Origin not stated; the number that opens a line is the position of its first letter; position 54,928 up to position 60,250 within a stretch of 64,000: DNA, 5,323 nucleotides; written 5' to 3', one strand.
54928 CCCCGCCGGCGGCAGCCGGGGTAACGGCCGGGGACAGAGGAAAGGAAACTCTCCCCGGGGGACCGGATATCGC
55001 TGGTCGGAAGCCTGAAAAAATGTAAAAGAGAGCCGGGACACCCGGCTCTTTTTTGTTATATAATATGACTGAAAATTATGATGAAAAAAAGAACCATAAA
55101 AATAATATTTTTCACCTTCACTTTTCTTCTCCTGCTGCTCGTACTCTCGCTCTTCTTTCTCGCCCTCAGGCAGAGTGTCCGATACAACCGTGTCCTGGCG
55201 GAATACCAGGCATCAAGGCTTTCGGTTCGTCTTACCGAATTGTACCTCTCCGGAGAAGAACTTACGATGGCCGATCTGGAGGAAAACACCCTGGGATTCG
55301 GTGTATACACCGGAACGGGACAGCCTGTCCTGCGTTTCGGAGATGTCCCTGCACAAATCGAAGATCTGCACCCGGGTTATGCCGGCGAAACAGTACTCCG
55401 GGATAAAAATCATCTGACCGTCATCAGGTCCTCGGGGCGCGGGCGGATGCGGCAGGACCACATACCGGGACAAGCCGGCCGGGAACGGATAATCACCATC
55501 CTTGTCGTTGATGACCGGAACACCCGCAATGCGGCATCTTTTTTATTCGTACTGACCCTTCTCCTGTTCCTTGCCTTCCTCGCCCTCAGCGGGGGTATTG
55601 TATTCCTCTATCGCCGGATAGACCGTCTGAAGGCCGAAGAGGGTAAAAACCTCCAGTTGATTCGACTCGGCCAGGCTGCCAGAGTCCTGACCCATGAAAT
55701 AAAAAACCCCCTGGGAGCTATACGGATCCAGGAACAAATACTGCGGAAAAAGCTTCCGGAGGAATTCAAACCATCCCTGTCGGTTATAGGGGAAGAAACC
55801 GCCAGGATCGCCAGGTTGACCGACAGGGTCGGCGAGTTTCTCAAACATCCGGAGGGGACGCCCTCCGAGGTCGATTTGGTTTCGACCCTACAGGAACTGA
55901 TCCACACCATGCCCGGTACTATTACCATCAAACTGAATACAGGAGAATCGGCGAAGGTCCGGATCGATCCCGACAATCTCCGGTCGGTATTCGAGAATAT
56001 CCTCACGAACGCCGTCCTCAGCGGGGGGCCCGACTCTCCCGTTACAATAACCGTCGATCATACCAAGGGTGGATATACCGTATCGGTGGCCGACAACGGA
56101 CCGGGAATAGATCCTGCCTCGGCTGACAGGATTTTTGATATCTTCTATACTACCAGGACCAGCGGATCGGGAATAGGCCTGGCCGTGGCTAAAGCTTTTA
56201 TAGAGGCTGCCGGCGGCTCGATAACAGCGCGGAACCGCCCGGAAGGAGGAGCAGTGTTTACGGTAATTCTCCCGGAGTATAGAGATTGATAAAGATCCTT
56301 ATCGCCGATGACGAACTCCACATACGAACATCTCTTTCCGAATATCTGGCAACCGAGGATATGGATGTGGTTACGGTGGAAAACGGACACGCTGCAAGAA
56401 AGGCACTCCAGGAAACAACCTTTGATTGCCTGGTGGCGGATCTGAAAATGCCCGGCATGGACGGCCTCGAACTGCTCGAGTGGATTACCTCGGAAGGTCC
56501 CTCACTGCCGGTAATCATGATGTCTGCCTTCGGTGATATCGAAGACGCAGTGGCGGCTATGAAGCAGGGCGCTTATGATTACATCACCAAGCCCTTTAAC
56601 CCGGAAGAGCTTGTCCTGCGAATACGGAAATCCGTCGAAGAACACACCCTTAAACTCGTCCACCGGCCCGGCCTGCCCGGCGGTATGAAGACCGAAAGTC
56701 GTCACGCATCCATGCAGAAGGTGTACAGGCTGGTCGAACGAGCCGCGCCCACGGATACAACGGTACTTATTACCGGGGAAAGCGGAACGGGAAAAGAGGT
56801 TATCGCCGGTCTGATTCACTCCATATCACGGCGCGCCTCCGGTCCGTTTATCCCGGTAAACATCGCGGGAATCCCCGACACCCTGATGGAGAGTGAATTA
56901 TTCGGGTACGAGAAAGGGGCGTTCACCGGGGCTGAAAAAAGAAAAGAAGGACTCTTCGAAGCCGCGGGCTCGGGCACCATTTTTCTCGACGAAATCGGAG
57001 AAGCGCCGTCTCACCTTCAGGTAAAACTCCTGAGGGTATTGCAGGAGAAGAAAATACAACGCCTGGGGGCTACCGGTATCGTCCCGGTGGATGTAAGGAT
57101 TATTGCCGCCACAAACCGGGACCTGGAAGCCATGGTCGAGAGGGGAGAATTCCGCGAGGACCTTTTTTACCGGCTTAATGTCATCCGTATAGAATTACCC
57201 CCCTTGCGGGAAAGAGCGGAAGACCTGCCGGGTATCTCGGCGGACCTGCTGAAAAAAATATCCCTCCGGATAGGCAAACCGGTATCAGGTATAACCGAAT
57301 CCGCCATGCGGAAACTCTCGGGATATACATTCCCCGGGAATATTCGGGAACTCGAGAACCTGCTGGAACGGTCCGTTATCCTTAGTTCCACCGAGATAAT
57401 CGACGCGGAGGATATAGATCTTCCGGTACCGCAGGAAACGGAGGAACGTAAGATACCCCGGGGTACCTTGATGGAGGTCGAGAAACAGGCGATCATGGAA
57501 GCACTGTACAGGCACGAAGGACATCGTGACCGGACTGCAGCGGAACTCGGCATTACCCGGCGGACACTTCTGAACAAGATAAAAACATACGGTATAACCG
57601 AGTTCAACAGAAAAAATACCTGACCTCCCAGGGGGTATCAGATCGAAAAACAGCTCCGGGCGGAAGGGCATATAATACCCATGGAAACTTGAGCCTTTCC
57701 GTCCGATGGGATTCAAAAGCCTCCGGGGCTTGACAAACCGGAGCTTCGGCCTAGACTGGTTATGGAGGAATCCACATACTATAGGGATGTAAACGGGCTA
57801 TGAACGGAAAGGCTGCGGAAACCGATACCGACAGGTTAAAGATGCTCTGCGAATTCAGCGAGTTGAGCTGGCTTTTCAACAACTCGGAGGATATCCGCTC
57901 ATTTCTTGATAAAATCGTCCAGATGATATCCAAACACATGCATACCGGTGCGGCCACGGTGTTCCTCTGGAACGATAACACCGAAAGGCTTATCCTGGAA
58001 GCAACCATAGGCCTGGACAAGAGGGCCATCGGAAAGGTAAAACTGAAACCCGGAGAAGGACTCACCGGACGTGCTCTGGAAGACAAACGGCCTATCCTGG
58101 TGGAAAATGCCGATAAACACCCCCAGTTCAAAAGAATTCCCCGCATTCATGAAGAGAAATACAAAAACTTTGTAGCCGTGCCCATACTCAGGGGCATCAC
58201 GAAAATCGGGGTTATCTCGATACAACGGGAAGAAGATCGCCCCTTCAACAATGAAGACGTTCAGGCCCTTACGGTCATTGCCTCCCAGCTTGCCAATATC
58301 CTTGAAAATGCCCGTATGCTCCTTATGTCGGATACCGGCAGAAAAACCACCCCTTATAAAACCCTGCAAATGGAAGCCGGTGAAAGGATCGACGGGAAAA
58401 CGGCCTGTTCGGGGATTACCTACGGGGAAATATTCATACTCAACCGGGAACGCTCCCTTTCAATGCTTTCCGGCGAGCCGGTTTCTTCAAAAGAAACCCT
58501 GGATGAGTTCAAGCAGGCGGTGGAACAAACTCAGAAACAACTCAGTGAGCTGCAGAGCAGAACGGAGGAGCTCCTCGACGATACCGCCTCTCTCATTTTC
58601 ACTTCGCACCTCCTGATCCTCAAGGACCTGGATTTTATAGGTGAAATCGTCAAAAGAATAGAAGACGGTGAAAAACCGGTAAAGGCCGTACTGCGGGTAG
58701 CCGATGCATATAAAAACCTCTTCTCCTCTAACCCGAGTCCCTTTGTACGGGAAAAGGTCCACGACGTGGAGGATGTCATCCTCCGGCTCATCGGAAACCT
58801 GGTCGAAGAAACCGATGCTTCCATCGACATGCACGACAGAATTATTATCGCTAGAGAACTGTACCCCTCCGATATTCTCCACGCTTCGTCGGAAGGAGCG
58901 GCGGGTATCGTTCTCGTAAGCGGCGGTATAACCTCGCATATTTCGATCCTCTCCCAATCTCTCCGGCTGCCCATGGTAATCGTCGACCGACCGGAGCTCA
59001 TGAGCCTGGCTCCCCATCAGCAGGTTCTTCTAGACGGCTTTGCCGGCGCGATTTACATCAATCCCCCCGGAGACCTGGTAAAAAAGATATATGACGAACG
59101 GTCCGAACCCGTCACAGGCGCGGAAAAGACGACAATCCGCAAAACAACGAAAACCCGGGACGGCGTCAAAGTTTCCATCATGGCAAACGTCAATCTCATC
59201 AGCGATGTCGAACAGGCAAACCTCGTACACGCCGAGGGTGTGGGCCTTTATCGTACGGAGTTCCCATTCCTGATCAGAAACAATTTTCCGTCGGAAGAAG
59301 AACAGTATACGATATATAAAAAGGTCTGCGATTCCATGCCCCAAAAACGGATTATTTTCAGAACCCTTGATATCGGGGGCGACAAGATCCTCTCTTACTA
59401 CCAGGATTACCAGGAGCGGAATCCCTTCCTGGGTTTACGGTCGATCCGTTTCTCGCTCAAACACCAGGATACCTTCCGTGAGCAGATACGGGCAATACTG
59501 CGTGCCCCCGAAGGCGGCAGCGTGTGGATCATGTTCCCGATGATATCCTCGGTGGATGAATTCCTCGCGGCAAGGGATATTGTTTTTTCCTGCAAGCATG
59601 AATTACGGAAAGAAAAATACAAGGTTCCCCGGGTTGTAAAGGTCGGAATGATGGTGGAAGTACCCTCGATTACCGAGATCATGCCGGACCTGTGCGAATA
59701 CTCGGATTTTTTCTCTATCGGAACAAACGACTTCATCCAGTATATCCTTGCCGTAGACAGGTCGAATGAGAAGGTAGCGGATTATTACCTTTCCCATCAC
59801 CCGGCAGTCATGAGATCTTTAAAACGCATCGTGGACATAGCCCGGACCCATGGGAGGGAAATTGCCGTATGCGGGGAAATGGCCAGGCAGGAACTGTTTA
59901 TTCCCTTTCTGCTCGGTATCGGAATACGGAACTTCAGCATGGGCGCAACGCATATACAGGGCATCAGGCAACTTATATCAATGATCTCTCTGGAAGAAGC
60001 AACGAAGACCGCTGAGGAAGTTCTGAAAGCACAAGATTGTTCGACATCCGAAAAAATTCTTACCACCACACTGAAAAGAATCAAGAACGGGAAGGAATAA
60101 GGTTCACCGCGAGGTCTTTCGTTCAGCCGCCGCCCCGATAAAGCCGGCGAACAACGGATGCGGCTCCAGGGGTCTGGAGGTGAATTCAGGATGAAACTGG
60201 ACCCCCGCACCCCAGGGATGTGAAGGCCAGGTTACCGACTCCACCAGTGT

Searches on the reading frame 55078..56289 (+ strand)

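Call 73: search_protein_families(library=pfam, proteins=[window:55078-56289:+], max_evalue=0.00001)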
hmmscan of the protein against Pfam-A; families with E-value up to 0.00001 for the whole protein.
window:55078-56289:+ (403 aa): 2 families
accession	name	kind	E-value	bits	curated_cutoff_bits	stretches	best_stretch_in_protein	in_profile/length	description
PF02518.31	HATPase_c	-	1.5e-25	90.2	26.4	1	297-400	2-109/111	Histidine kinase-, DNA gyrase B-, and HSP90-like ATPase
PF00512.31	HisKA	-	1.5e-08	35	26.9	1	197-253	2-59/66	His Kinase A (phospho-acceptor) domain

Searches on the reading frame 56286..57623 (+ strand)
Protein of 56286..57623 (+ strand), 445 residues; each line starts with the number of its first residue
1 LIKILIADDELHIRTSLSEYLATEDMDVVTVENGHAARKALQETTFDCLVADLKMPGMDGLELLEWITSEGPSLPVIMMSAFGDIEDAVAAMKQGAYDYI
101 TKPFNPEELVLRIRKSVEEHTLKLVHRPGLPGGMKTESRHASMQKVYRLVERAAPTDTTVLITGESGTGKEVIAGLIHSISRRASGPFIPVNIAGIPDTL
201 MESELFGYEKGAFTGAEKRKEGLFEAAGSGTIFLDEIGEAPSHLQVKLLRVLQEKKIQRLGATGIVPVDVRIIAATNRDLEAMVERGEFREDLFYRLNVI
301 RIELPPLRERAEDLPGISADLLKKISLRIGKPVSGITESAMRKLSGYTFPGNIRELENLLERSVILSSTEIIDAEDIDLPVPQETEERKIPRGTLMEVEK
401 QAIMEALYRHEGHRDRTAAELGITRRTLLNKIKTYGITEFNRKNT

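Call 73: search_protein_families(library=pfam, proteins=[window:56286-57623:+], max_evalue=0.00001)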
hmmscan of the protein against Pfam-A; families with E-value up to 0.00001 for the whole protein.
window:56286-57623:+ (445 aa): 6 families
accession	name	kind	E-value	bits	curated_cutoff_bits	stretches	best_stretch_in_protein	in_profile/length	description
PF00158.32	Sigma54_activat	-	5.5e-70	234.9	20.2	1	139-303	4-168/168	Sigma-54 interaction domain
PF00072.30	Response_reg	-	9e-34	116.4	30.2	1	4-113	1-110/111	Response regulator receiver domain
PF25601.1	AAA_lid_14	-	3.2e-19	69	27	1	308-387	1-80/87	AAA+ ATPase lid domain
PF14532.12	Sigma54_activ_2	-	8.1e-18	65.4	25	1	141-307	5-138/138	Sigma-54 interaction domain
PF02954.25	HTH_8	-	1.7e-12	47.3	22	1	395-435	2-42/42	Bacterial regulatory protein, Fis family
PF07728.20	AAA_5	-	7.8e-08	32.9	22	1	160-278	2-123/139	AAA domain (dynein-related subfamily)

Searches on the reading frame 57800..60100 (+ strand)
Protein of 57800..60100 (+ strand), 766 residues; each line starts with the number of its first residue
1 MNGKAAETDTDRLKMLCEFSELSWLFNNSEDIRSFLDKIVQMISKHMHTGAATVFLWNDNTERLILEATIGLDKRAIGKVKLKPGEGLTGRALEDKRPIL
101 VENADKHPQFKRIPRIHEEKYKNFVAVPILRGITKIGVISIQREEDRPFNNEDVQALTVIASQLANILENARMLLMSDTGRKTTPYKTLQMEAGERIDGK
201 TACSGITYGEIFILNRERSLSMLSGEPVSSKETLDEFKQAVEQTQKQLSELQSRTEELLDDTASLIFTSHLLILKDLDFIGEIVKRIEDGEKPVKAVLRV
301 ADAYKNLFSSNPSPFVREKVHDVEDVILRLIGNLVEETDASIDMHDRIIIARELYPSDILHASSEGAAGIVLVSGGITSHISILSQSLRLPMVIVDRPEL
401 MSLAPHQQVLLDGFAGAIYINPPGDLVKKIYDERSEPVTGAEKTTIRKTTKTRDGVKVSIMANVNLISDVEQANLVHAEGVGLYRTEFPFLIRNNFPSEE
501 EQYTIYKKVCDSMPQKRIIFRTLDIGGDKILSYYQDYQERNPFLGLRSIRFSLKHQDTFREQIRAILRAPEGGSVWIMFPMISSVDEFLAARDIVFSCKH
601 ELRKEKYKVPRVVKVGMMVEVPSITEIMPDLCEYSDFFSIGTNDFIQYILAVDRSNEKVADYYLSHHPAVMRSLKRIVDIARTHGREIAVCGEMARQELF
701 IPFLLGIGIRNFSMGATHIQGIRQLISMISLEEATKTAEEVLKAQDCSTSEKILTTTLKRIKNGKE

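Call 73: search_protein_families(library=pfam, proteins=[window:57800-60100:+], max_evalue=0.00001)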
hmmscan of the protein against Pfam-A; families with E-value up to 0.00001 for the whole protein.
window:57800-60100:+ (766 aa): 6 families
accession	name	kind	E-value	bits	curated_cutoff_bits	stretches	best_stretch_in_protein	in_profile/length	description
PF02896.24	PEP-utilizers_C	-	7.6e-100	334.3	22.8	1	447-729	9-291/293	PEP-utilising enzyme, PEP-binding domain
PF13185.12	GAF_2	-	1e-16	61.8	28.6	1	30-169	2-136/136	GAF domain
PF05524.18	PEP-utilisers_N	-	1.9e-16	60.7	24.4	1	199-318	2-120/121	PEP-utilising enzyme, N-terminal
PF01590.32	GAF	-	2.1e-15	57.9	22.4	1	31-167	1-132/133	GAF domain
PF00391.29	PEP-utilizers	-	2e-11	43.8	23.1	1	346-416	4-72/72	PEP-utilising enzyme, mobile domain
PF13492.12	GAF_3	-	7.1e-09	36.6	27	1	35-170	5-129/129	GAF domain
